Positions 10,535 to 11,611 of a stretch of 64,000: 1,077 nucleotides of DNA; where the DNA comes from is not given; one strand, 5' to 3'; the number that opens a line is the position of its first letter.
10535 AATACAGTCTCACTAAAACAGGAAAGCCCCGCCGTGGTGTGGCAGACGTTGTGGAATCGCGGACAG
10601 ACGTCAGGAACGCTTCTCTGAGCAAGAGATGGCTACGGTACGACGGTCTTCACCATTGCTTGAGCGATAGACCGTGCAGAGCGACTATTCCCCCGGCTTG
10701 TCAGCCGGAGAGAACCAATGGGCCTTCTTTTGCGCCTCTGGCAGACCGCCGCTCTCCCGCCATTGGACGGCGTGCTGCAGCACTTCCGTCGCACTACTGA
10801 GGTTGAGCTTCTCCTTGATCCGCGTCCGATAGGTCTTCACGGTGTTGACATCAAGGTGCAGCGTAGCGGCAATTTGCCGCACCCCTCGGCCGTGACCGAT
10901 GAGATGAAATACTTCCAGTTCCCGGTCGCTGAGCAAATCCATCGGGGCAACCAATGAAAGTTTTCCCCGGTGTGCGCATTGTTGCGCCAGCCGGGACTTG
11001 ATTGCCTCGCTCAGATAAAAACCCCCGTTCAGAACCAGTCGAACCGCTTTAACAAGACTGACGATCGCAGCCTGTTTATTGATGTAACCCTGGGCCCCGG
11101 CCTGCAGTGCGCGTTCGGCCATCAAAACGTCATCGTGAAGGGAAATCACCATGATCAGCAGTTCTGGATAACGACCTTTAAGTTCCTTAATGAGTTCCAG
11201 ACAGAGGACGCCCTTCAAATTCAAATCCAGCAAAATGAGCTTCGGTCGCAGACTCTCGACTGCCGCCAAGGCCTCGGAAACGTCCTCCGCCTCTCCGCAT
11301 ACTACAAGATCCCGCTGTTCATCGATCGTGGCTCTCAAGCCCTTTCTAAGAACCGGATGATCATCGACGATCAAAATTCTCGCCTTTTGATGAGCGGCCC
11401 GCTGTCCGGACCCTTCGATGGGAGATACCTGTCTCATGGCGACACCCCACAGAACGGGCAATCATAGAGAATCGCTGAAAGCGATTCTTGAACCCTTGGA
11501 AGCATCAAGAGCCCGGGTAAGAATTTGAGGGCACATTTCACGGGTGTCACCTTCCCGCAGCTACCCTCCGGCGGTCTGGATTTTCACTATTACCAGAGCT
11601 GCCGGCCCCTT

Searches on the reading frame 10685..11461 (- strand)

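Call 32: search_protein_families(library=pfam, proteins=[window:10685-11461:-], max_evalue=0.1)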
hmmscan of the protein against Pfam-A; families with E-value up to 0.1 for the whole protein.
window:10685-11461:- (258 aa): 3 families
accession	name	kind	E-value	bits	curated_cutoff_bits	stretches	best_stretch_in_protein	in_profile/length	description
PF00072.30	Response_reg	-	2.9e-24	85.8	30.2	1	29-141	1-111/111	Response regulator receiver domain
PF00196.25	GerE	-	2.7e-13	49.8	23.5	1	176-231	2-57/57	Bacterial regulatory proteins, luxR family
PF08281.18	Sigma70_r4_2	-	9.7e-05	22.4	25.7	1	176-219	10-54/54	Sigma-70, region 4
